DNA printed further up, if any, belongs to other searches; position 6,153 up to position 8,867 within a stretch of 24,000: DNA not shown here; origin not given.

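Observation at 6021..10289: Overlapping four-gene cassette: small helical protein, 804-aa GHKL ATPase, Vsr-like nuclease, Dcm methyltransferase. Candidate undescribed methylation-linked ATP-dependent system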

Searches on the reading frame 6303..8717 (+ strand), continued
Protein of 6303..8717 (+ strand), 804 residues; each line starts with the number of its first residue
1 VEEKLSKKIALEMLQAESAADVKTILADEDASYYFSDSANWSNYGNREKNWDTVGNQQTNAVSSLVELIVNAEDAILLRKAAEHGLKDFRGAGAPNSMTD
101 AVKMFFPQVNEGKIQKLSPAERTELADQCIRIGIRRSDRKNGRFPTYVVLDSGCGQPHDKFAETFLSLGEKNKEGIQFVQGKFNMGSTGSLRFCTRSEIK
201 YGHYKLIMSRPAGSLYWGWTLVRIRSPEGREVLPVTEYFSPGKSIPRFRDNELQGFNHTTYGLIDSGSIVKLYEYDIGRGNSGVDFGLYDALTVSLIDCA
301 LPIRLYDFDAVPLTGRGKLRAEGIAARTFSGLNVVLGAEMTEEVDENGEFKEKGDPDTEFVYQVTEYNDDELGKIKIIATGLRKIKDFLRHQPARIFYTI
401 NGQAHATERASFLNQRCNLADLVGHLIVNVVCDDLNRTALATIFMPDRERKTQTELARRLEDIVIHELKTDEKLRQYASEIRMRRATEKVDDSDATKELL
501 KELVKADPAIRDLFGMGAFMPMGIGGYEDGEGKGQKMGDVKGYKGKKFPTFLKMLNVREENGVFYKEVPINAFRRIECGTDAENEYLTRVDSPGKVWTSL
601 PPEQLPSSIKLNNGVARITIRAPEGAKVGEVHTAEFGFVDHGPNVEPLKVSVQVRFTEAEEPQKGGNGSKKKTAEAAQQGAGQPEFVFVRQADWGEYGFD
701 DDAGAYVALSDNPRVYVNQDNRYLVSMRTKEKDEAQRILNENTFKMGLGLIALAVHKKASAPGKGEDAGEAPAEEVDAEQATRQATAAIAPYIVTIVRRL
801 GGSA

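Call 47: search_protein_families(library=pfam, proteins=[L022:7963-10131:+, L032:8192-9358:+, L035:3831-4973:+, L036:7509-8678:-, L038:3375-4457:+, L049:4604-5824:+, L052:7334-8545:+, L076:4769-5806:+, L062:7392-8444:-, L046:4533-6098:-], max_evalue=0.001)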
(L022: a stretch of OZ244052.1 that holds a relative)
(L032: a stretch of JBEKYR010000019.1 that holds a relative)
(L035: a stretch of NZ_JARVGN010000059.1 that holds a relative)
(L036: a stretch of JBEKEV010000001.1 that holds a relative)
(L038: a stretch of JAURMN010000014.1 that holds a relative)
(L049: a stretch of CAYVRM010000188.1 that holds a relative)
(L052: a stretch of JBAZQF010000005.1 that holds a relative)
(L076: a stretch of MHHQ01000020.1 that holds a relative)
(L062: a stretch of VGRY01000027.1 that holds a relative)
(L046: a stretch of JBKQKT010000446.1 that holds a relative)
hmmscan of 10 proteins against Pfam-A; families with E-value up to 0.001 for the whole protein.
L022:7963-10131:+ (722 aa): 7 families
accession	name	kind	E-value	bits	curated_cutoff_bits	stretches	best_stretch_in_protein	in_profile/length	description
PF13328.12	HD_4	-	7.9e-45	152.8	27.2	1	48-196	2-155/156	HD domain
PF04607.23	RelA_SpoT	-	5.3e-41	139.9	27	1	255-365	1-112/113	Region found in RelA / SpoT proteins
PF02824.27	TGS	-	5.7e-15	55.5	22.2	1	406-465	1-60/60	TGS domain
PF01966.28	HD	-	2e-12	47.9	22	1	66-165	1-116/116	HD domain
PF13291.12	ACT_4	-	3.6e-11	44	27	1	642-710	3-72/80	ACT domain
PF19296.4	RelA_AH_RIS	-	4e-10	40.5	23.8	1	478-559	3-81/185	RelA/SpoT, AH and RIS domains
PF01842.31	ACT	-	2.7e-05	24.3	27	1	648-711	3-65/66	ACT domain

L032:8192-9358:+ (388 aa): 0 families

L035:3831-4973:+ (380 aa): 1 family
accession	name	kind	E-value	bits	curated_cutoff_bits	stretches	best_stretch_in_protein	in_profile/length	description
PF14072.11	DndB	-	8.7e-11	41.9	29.1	1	11-153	1-135/338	DNA-sulfur modification-associated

L036:7509-8678:- (389 aa): 2 families
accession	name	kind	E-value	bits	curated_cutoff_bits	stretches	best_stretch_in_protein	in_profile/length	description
PF12704.14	MacB_PCD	-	4.1e-19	70.1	27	1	19-226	1-204/207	MacB-like periplasmic core domain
PF02687.27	FtsX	-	9.5e-14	51.9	25.5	1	260-381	1-119/120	FtsX-like permease C-terminal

L038:3375-4457:+ (360 aa): 2 families
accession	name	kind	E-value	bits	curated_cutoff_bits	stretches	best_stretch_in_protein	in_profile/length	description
PF12102.13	MrcB_N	-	2.3e-17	63.7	25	1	12-171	3-155/183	MrcB-like, N-terminal domain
PF13020.12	NOV_C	-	2.5e-08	34.3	22.1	1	242-320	1-81/91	Protein NO VEIN, C-terminal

L049:4604-5824:+ (406 aa): 0 families

L052:7334-8545:+ (403 aa): 0 families

L076:4769-5806:+ (345 aa): 1 family
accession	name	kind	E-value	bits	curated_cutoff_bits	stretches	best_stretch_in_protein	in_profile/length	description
PF13289.12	SIR2_2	-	1e-12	48.7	24.5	1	139-299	3-134/141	SIR2-like domain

L062:7392-8444:- (350 aa): 0 families

L046:4533-6098:- (521 aa): 8 families
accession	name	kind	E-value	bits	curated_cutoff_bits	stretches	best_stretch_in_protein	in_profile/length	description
PF00144.29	Beta-lactamase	-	5.3e-50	170.9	27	1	63-384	5-318/329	Beta-lactamase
PF00515.34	TPR_1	-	1.3e-10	41.1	27.8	1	480-507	7-34/34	Tetratricopeptide repeat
PF07719.23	TPR_2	-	1.9e-09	37.3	27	1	478-507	5-34/34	Tetratricopeptide repeat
PF13181.12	TPR_8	-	3.3e-08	33.5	25.7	1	477-507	4-34/34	Tetratricopeptide repeat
PF13431.12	TPR_17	-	2.3e-05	24.7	24.4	0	439-461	12-34/34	Tetratricopeptide repeat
PF13414.12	TPR_11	-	4.9e-05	23.4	26.8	0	481-507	1-27/42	TPR repeat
PF13354.11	Beta-lactamase2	-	0.00077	19.3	22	0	103-138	16-51/214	Beta-lactamase enzyme family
PF13428.12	TPR_14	-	0.00083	20.3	23.5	0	441-472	2-33/44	Tetratricopeptide repeat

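Call 48: search_protein_families(library=pfam, proteins=[L029:7705-8556:+, L040:7554-8348:+, L061:4589-6961:+, L064:7358-8767:-, L069:7352-8146:+, L074:7546-8439:+, L077:7521-9716:-, L082:7469-10615:-, L085:2572-4443:-, L079:5894-6910:+], max_evalue=0.001)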
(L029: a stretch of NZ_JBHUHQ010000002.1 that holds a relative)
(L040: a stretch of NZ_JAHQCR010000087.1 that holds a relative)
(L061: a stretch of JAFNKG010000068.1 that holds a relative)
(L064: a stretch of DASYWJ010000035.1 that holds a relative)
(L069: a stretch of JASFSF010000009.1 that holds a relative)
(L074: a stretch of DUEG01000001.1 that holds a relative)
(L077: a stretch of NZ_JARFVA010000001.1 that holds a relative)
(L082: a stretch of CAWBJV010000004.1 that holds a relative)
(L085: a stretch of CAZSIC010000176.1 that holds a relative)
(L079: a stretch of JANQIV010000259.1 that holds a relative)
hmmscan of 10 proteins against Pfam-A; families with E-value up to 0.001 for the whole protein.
L029:7705-8556:+ (283 aa): 1 family
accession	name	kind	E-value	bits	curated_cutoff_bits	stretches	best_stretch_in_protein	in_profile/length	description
PF02645.21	DegV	-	5e-51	174.1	27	1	3-279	1-276/280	Uncharacterised protein, DegV family COG1307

L040:7554-8348:+ (264 aa): 1 family
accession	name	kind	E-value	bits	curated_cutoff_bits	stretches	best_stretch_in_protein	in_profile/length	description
PF08378.17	NERD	-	2.7e-25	89.4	22.1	1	32-143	1-111/111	Nuclease-related domain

L061:4589-6961:+ (790 aa): 1 family
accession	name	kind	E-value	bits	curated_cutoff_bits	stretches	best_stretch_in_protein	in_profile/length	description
PF14689.11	SPOB_a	-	1.7e-05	24.8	28.1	0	38-63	28-53/62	Sensor_kinase_SpoOB-type, alpha-helical domain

L064:7358-8767:- (469 aa): 1 family
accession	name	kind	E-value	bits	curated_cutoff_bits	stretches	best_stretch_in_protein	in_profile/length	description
PF14072.11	DndB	-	2.9e-19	69.8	29.1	1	15-263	1-216/338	DNA-sulfur modification-associated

L069:7352-8146:+ (264 aa): 1 family
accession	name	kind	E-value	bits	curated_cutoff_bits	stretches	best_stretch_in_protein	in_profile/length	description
PF04199.19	Cyclase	-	1.4e-42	145.8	23.1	1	32-205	1-141/142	Putative cyclase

L074:7546-8439:+ (297 aa): 1 family
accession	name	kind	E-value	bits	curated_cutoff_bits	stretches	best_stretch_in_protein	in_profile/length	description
PF14338.12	Mrr_N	-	9.6e-18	64.6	29.5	1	103-187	5-86/87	Mrr N-terminal domain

L077:7521-9716:- (731 aa): 3 families
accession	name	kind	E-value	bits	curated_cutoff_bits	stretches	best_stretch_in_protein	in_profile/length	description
PF04253.20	TFR_dimer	-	2.7e-23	82.7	27.1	1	615-718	2-115/121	Transferrin receptor-like dimerisation domain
PF04389.22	Peptidase_M28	-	1.9e-21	77.1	21.3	1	326-520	1-177/193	Peptidase family M28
PF02225.27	PA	-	3.5e-08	33.9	23.9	1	146-213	1-63/95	PA domain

L082:7469-10615:- (1048 aa): 0 families

L085:2572-4443:- (623 aa): 1 family
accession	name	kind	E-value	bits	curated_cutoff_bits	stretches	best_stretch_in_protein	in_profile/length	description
PF01936.24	NYN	-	7.4e-17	62.6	24.2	1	96-241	2-132/145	NYN domain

L079:5894-6910:+ (338 aa): 2 families
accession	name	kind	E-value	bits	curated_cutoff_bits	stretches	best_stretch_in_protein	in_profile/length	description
PF04773.18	FecR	-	4.6e-16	59.5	24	1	132-218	8-96/97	FecR protein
PF16344.10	FecR_C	-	1.1e-15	57.9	24.4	1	268-333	3-69/70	FecR, C-terminal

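Call 70: search_protein_families(library=ncbifam, proteins=[L052:3985-5001:+, L051:7352-10177:+, L070:4246-4947:+, L052:7334-8545:+, L049:4604-5824:+, L032:8192-9358:+, L062:7392-8444:-, L082:7469-10615:-], max_evalue=0.01)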
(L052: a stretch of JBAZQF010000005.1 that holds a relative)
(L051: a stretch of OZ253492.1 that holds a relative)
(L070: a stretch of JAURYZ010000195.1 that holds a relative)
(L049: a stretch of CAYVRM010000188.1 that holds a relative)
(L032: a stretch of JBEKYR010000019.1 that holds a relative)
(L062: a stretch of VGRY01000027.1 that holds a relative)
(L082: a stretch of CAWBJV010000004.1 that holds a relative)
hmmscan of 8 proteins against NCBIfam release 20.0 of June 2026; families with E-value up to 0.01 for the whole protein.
L052:3985-5001:+ (338 aa): 0 families

L051:7352-10177:+ (941 aa): 0 families

L070:4246-4947:+ (233 aa): 0 families

L052:7334-8545:+ (403 aa): 0 families

L049:4604-5824:+ (406 aa): 0 families

L032:8192-9358:+ (388 aa): 0 families

L062:7392-8444:- (350 aa): 0 families

L082:7469-10615:- (1048 aa): 0 families

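Call 78: search_protein_families(library=phrogs, proteins=[window:6303-8717:+], max_evalue=0.01)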
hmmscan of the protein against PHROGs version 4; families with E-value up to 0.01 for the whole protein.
window:6303-8717:+ (804 aa): 0 families

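Call 82: search_protein_families(library=padloc, proteins=[L052:3985-5001:+, L051:7352-10177:+, L070:4246-4947:+, L052:7334-8545:+, L005:10118-11821:+, L030:5029-6234:-, L082:7469-10615:-], max_evalue=0.001)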
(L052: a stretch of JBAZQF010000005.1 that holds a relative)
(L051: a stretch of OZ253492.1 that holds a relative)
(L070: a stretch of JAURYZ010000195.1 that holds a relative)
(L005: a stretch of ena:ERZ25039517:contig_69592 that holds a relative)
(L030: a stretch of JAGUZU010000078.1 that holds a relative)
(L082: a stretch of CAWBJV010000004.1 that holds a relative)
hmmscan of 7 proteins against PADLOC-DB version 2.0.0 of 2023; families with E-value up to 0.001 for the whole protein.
L052:3985-5001:+ (338 aa): 0 families

L051:7352-10177:+ (941 aa): 0 families

L070:4246-4947:+ (233 aa): 0 families

L052:7334-8545:+ (403 aa): 0 families

L005:10118-11821:+ (567 aa): 5 families
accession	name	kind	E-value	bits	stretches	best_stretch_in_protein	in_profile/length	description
PDLC03419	REase_II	-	6.8e-24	82.2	2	7-141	6-139/695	Type II restriction enzyme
PDLC03485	REase_II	-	1.4e-23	81.1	2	1-197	1-193/611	Type II restriction enzyme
PDLC03987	PD-Lambda-3_B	-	1.7e-05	22.3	1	425-486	157-214/270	-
PDLC02412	Aga_HEPN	-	2.8e-05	21.3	1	408-485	252-327/382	Class II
PDLC03988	PD-Lambda-3_B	-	3.9e-05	21.2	1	427-485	159-213/222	-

L030:5029-6234:- (401 aa): 46 families (the best 25 are shown)
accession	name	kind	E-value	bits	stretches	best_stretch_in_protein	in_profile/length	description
PDLC03322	MTase_II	-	1.1e-20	72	1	35-186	34-196/446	Type II methyltransferase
PDLC03380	MTase_II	-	6.7e-19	66.4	1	35-112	29-106/393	Type II methyltransferase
PDLC03353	MTase_II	-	1.1e-16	59.1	1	39-94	185-240/260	Type II methyltransferase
PDLC03364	MTase_II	-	6.1e-16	56.4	1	37-271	32-261/380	Type II methyltransferase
PDLC03325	MTase_II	-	1.4e-13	48.3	1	41-115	70-145/426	Type II methyltransferase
PDLC03224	MTase_II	-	9.1e-13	45.9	1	36-224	66-245/481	Type II methyltransferase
PDLC03371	MTase_II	-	2.8e-12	44.7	1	39-94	187-242/260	Type II methyltransferase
PDLC03239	MTase_II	-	3.2e-12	43.9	1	28-116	56-146/442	Type II methyltransferase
PDLC03351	MTase_II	-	4.3e-11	40.6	1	25-95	109-179/348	Type II methyltransferase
PDLC03249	MTase_II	-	5.1e-11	40.1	1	37-139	104-219/541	Type II methyltransferase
PDLC03362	MTase_II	-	6.4e-11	39.7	1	35-122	41-129/438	Type II methyltransferase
PDLC03350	MTase_II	-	7.6e-11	40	1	42-95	233-286/312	Type II methyltransferase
PDLC03387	MTase_II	-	1.2e-10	39.1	1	42-94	213-265/289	Type II methyltransferase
PDLC03283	MTase_II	-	2.9e-10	37.9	1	44-94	211-261/352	Type II methyltransferase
PDLC03299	MTase_II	-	1.3e-09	36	1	39-94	192-247/296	Type II methyltransferase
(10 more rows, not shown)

L082:7469-10615:- (1048 aa): 0 families
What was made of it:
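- PADLOC's REBASE-derived 'REase_II' models include GHKL-containing proteins, because the second GHKL gene in L005 matches them (call 82).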

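Call 93: find_encoding_contigs(protein=P0027, flank=8000, max_places=1)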
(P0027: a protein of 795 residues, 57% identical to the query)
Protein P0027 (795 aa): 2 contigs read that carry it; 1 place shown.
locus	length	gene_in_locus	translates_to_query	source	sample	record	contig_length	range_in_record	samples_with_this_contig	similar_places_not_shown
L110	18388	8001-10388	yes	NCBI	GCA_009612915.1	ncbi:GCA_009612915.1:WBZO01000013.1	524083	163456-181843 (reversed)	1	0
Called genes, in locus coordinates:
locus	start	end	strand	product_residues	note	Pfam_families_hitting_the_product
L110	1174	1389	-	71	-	-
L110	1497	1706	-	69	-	-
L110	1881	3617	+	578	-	PF07669:Eco57I, PF12950:TaqI_C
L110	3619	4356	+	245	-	PF04555:XhoI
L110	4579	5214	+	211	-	-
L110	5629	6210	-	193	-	PF00665:rve, PF24764:rva_4 (weak), PF13683:rve_3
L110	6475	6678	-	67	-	PF01527:HTH_Tnp_1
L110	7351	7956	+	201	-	-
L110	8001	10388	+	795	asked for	-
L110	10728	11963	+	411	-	PF00145:DNA_methylase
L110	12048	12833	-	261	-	PF11236:DUF3037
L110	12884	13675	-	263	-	PF20613:HipA_2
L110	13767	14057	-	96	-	-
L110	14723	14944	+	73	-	PF02599:CsrA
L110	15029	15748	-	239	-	PF03695:UPF0149, PF02810:SEC-C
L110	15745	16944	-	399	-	PF04326:SLFN_AlbA_2 (weak), PF13749:HATPase_c_4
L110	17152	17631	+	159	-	PF09970:DUF2204 (weak), PF08843:AbiEii (weak)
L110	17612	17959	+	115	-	PF11225:DUF3024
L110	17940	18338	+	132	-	PF09966:DUF2200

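Call 94: find_encoding_contigs(protein=P0049, flank=8000, max_places=1)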
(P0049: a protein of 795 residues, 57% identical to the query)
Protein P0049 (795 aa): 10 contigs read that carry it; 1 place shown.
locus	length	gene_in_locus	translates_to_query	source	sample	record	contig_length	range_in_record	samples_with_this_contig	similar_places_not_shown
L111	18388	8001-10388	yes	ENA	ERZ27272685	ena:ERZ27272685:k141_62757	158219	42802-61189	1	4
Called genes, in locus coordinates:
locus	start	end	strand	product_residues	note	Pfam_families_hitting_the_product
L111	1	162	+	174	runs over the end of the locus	PF04542:Sigma70_r2, PF08281:Sigma70_r4_2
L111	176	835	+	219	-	-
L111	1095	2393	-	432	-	PF03033:Glyco_transf_28, PF00201:UDPGT, PF04101:Glyco_tran_28_C (weak), PF06722:EryCIII-like_C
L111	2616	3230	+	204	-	PF04832:SOUL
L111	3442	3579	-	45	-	-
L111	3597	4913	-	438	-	PF01979:Amidohydro_1, PF07969:Amidohydro_3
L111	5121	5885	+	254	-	-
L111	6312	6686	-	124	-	PF01850:PIN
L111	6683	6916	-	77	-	PF09957:VapB_antitoxin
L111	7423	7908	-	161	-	-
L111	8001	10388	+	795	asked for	-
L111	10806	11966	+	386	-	PF00145:DNA_methylase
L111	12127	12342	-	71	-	-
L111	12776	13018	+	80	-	PF13602:ADH_zinc_N_2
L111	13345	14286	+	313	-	PF13476:AAA_23 (weak), PF00005:ABC_tran, PF13304:AAA_21 (weak)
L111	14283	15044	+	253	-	PF01061:ABC2_membrane, PF12698:ABC2_membrane_3 (weak)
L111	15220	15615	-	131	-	PF22817:ApeP-like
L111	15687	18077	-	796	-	PF03176:MMPL (weak)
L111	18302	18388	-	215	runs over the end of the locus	PF19574:LolA_3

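Call 95: find_encoding_contigs(protein=P0005, flank=8000, max_places=1)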
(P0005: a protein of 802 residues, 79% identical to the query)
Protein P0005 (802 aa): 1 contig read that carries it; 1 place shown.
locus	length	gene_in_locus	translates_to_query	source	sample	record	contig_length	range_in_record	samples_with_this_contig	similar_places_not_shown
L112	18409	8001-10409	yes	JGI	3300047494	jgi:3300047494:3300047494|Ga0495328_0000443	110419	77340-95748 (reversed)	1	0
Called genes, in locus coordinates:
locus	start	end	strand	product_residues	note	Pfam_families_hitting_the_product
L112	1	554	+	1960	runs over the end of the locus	PF13195:DUF4011, PF13086:AAA_11 (weak), PF13245:AAA_19 (faint), PF13604:AAA_30 (faint), PF13086:AAA_11, PF13087:AAA_12, PF18741:MTES_1575, PF11784:DUF3320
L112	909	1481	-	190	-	PF10543:ORF6N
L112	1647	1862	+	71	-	-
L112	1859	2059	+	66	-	-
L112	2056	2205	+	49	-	-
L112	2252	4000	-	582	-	PF13007:LZ_Tnp_IS66, PF13005:zf-IS66 (weak), PF03050:DDE_Tnp_IS66, PF13817:DDE_Tnp_IS66_C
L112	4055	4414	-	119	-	PF05717:TnpB_IS66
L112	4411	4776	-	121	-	-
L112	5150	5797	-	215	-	-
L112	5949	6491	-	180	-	-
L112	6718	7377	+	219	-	PF00239:Resolvase, PF02796:HTH_7 (weak)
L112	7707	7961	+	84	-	-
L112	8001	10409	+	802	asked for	-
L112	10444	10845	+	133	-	PF03852:Vsr, PF18741:MTES_1575 (faint), PF04480:DUF559 (faint)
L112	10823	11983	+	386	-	PF00145:DNA_methylase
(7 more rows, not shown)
